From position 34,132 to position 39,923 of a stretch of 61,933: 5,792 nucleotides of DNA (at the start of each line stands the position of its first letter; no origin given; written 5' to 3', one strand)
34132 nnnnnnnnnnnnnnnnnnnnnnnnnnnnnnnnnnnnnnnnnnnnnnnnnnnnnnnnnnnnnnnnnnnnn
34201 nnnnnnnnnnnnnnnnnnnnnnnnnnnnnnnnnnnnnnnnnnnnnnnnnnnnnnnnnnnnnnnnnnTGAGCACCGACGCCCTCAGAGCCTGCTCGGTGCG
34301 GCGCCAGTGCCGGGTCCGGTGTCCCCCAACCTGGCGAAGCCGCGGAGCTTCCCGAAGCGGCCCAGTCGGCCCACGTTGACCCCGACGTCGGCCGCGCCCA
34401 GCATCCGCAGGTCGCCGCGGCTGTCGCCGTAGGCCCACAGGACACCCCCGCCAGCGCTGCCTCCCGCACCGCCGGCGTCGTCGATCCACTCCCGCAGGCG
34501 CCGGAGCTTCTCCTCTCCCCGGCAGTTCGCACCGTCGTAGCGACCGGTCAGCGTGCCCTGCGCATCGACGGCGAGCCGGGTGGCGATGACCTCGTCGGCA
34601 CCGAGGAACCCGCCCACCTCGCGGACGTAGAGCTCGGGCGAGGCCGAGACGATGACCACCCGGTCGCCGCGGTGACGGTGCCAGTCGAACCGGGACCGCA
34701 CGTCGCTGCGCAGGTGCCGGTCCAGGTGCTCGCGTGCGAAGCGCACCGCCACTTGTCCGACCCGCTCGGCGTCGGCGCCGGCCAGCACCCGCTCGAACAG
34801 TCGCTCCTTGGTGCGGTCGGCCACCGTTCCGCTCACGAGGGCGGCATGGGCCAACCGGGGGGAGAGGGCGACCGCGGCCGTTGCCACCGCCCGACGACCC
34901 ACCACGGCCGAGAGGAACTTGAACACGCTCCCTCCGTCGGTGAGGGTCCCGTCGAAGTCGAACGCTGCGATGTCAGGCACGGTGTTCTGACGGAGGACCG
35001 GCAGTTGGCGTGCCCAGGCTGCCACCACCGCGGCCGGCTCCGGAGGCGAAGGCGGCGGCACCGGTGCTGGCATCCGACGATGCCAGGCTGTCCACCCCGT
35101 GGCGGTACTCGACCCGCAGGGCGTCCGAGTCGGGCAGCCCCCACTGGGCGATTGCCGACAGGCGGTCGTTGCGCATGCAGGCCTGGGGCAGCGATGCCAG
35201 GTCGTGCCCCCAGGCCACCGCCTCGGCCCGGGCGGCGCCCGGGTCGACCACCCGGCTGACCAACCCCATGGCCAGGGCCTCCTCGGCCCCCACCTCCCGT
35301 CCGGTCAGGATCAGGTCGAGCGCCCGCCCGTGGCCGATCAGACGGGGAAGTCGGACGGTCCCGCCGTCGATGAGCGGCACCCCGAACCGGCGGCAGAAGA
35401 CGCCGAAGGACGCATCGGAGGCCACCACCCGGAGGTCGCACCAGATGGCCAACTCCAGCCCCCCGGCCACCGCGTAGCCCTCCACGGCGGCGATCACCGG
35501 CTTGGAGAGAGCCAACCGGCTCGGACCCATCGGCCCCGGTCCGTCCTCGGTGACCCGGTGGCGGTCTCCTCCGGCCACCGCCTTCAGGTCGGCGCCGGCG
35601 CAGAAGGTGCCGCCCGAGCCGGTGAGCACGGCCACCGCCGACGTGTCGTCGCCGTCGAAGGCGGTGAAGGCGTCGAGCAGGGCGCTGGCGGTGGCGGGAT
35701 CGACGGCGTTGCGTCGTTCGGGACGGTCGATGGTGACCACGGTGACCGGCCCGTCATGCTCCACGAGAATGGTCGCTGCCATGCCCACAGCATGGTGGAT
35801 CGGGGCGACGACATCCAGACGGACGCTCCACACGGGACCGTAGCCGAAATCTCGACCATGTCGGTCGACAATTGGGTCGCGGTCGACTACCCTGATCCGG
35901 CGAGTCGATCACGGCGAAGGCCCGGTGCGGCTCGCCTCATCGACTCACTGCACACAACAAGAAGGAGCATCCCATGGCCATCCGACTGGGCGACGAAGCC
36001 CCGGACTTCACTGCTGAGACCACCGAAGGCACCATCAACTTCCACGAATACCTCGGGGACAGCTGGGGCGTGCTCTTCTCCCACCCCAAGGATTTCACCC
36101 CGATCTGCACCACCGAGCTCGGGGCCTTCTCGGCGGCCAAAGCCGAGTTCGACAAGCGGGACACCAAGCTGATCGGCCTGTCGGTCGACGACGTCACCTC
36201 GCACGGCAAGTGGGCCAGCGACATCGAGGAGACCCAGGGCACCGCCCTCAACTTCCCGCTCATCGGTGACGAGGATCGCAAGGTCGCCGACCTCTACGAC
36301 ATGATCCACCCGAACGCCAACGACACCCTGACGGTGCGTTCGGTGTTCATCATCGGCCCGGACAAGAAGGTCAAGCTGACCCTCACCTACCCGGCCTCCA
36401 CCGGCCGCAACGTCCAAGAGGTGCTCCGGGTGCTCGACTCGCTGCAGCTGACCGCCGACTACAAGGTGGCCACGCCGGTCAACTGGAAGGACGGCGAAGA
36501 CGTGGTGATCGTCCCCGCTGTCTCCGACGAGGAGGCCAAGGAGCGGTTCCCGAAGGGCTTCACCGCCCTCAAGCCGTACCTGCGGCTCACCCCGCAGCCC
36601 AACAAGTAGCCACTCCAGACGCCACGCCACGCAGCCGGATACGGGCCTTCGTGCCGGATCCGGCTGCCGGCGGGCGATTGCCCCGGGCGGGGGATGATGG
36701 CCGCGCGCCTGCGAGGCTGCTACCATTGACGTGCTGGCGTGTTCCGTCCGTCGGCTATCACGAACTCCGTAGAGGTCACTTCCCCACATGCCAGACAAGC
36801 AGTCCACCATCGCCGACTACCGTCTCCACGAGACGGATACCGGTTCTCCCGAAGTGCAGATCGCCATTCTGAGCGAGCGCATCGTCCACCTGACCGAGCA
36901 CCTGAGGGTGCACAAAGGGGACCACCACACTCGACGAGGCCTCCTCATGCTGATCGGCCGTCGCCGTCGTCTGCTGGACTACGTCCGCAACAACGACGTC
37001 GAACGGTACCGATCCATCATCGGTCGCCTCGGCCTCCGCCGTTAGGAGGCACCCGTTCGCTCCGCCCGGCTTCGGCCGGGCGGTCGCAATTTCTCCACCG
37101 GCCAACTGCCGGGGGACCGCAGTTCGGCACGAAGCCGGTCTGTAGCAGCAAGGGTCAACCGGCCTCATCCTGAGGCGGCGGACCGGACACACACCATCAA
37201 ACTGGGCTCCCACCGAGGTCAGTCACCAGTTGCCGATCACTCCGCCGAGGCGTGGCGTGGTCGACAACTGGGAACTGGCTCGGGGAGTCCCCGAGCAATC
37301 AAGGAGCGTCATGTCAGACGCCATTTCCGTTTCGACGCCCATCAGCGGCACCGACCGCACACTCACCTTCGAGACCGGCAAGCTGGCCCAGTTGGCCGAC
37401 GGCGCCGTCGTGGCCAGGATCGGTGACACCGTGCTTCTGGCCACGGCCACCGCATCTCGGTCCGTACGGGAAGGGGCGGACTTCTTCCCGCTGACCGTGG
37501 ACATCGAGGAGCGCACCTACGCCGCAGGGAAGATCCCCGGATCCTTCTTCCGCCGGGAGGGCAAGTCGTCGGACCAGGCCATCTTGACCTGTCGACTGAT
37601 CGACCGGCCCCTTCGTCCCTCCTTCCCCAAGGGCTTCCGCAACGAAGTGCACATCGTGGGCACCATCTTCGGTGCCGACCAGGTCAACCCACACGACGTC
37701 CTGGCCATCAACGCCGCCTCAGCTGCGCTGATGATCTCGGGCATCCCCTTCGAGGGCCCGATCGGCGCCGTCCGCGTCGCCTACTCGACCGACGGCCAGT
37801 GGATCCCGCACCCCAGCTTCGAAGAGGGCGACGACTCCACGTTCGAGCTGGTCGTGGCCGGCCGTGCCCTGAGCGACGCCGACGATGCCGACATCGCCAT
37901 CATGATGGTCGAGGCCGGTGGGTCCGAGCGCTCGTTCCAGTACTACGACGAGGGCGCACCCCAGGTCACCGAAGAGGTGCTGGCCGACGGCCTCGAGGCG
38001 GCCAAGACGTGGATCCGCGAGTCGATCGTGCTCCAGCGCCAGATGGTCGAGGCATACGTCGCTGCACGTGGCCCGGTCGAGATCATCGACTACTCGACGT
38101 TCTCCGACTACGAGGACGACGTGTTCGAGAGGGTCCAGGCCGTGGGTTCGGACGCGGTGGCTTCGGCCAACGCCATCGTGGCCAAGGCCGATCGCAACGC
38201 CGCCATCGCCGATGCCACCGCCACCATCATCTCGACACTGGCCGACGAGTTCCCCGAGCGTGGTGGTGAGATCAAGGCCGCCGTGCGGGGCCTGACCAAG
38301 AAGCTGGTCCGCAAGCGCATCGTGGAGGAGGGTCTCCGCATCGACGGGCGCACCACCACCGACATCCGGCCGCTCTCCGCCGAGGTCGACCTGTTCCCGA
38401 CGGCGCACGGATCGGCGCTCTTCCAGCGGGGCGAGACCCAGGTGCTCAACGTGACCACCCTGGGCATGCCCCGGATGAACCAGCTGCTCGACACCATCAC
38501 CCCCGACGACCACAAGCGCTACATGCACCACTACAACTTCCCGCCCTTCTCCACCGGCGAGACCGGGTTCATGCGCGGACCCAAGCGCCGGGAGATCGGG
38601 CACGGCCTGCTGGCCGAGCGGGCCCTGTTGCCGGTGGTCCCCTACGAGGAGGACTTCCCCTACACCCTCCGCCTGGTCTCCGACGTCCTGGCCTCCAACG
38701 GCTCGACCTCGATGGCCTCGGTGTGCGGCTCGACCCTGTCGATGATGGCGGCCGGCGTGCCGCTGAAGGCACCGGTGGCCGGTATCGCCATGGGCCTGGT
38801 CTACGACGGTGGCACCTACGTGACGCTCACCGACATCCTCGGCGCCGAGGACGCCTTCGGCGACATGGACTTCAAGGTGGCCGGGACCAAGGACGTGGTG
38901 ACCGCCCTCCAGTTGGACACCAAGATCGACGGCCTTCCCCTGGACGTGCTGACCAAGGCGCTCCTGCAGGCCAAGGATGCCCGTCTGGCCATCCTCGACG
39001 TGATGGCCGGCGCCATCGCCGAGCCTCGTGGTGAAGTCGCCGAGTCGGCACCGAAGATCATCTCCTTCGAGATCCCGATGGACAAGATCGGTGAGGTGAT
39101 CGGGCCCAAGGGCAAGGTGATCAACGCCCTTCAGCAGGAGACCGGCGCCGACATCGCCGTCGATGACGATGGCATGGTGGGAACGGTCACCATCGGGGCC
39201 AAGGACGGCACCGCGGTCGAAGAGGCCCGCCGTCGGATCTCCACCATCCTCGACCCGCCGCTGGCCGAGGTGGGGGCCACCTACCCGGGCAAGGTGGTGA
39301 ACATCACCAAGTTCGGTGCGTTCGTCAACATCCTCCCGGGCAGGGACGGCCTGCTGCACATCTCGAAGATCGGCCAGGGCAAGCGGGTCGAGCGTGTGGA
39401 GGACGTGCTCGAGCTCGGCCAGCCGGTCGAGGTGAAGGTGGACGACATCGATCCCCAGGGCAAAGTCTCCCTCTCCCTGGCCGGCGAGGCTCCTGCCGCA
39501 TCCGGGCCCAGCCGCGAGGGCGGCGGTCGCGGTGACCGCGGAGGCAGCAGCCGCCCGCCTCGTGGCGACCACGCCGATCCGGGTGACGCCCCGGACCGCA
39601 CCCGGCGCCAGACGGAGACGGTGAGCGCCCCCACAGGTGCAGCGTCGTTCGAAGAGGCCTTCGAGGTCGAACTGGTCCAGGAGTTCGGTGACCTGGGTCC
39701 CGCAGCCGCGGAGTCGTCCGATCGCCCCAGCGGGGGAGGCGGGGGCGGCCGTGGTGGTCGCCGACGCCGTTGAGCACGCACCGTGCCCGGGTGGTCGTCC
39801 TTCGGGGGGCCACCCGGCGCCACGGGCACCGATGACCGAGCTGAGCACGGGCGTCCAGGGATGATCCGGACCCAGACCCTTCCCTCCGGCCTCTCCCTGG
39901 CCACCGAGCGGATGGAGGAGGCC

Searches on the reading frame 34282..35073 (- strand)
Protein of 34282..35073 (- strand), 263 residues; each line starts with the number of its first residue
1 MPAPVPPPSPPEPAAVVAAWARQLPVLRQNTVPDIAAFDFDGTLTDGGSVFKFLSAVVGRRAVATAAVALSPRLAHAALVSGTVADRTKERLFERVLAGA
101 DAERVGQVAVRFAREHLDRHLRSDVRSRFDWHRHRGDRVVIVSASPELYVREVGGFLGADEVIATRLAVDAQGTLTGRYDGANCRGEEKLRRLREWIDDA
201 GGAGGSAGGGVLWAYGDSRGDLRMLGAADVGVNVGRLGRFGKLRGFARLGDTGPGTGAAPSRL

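Call 14: search_protein_families(library=pfam, proteins=[window:34282-35073:-], max_evalue=0.001)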
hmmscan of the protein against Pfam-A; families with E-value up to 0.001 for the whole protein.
window:34282-35073:- (263 aa): 2 families
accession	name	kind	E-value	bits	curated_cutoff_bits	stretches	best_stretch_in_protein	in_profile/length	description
PF12710.13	HAD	-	4.5e-39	135.3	27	1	36-225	1-188/189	haloacid dehalogenase-like hydrolase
PF00702.32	Hydrolase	-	9.7e-05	23.3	26.4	1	34-229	2-191/191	haloacid dehalogenase-like hydrolase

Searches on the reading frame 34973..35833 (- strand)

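Call 54: search_protein_families(library=ncbifam, proteins=[window:34973-35833:-], max_evalue=0.01)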
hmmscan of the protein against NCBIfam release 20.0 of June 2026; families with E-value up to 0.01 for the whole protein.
window:34973-35833:- (286 aa): 73 families (the best 25 are shown)
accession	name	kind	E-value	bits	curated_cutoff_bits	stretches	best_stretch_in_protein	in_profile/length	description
NF006108.0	PRK08259.1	equivalog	4.1e-119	396.8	273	1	20-271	3-253/256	crotonase/enoyl-CoA hydratase family protein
NF051848.1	EnCoAHydtEchA19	equivalog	2.5e-62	210.8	400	1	22-263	2-248/258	enoyl-CoA hydratase EchA19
NF006100.0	PRK08252.1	subfamily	2.2e-55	188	282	1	19-263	2-244/254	crotonase/enoyl-CoA hydratase family protein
NF005864.0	PRK07799.1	equivalog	2.9e-51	174.2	316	1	19-264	7-257/266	crotonase/enoyl-CoA hydratase family protein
NF004840.0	PRK06190.1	equivalog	2.9e-45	154.9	253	1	20-256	4-242/260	enoyl-CoA hydratase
NF004517.0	PRK05862.1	equivalog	3.1e-43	148.1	396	1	20-263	4-247/257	enoyl-CoA hydratase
NF042430.2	EnCoAhydt_DpgD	equivalog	6.2e-43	147.1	400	1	25-264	2-249/258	enoyl-CoA-hydratase DpgD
NF006007.0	PRK08138.1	subfamily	3.9e-42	144.4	355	1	25-262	13-250/261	enoyl-CoA hydratase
NF046063.1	oxepin_alt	equivalog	2.2e-40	138.8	300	1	23-263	3-248/254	oxepin-CoA hydrolase, alternative type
NF005126.0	PRK06563.1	subfamily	8.7e-40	136.7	261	1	19-262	6-252/263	crotonase/enoyl-CoA hydratase family protein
NF005700.0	PRK07511.1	subfamily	7.6e-39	133.9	274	1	18-262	1-250/260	enoyl-CoA hydratase family protein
NF005891.0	PRK07854.1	equivalog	1.8e-37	129.3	237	1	24-221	4-193/243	enoyl-CoA hydratase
NF006566.0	PRK09076.1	subfamily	2.8e-37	128.7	286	1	20-262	5-249/260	enoyl-CoA hydratase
NF004857.0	PRK06210.1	equivalog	3.2e-37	128.5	341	1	21-214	9-215/275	enoyl-CoA hydratase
NF006699.0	PRK09245.1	subfamily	4.3e-37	127.8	354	1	18-221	1-214/266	crotonase/enoyl-CoA hydratase family protein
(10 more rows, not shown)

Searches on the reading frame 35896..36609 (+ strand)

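Call 54: search_protein_families(library=ncbifam, proteins=[window:35896-36609:+], max_evalue=0.01)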
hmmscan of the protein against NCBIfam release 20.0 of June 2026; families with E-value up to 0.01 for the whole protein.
window:35896-36609:+ (237 aa): 10 families
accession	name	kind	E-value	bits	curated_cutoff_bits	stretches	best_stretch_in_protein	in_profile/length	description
NF009668.0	PRK13189.1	equivalog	3.4e-66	222.7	211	1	24-218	5-202/224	peroxiredoxin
NF009669.0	PRK13190.1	equivalog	2.5e-59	199.9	261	1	27-218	1-189/203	putative peroxiredoxin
NF009670.0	PRK13191.1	equivalog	1.2e-46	158.9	374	1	31-223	9-204/215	putative peroxiredoxin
NF010122.0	PRK13599.1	equivalog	1.7e-44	151.8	456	1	31-216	9-197/220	peroxiredoxin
NF040737.1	peroxi_PrxU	equivalog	1.1e-27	97.3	270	1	14-204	21-215/233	thioredoxin-dependent peroxiredoxin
NF011576.0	PRK15000.1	subfamily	3.3e-21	75.9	301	1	34-203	7-181/200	peroxiredoxin C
TIGR03137.1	AhpC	equivalog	1.2e-19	70.8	272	1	53-204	29-177/187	alkyl hydroperoxide reductase subunit C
NF053650.1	PerredPrxQDein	equivalog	7.2e-11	42.3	260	1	36-159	2-122/148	thioredoxin-dependent peroxiredoxin PrxQ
NF006960.0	PRK09437.1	equivalog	3.2e-10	40.1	140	1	29-134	4-103/156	thioredoxin-dependent thiol peroxidase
NF002854.0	PRK03147.1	subfamily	2.5e-06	27.5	170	1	24-137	31-138/176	thiol-disulfide oxidoreductase ResA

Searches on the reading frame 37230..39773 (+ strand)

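Call 53: search_protein_families(library=pfam, proteins=[window:37230-39773:+], max_evalue=0.0001)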
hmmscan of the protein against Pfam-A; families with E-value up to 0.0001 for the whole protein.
window:37230-39773:+ (847 aa): 5 families
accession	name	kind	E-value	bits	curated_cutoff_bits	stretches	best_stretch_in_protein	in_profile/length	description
PF01138.27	RNase_PH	-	2.2e-53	180.6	25.5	2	43-173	3-130/130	3' exoribonuclease family, domain 1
PF00575.29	S1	-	2.6e-16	60.2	22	1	680-750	3-73/74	S1 RNA binding domain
PF03726.19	PNPase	-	2e-13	51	24.6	1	298-375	2-81/81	Polyribonucleotide nucleotidyltransferase, RNA binding domain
PF00013.35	KH_1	-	1.1e-11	44.8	21.5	1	611-671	2-65/66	KH domain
PF03725.20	RNase_PH_C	-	1.3e-09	38.3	20.8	1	515-583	2-66/67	3' exoribonuclease family, domain 2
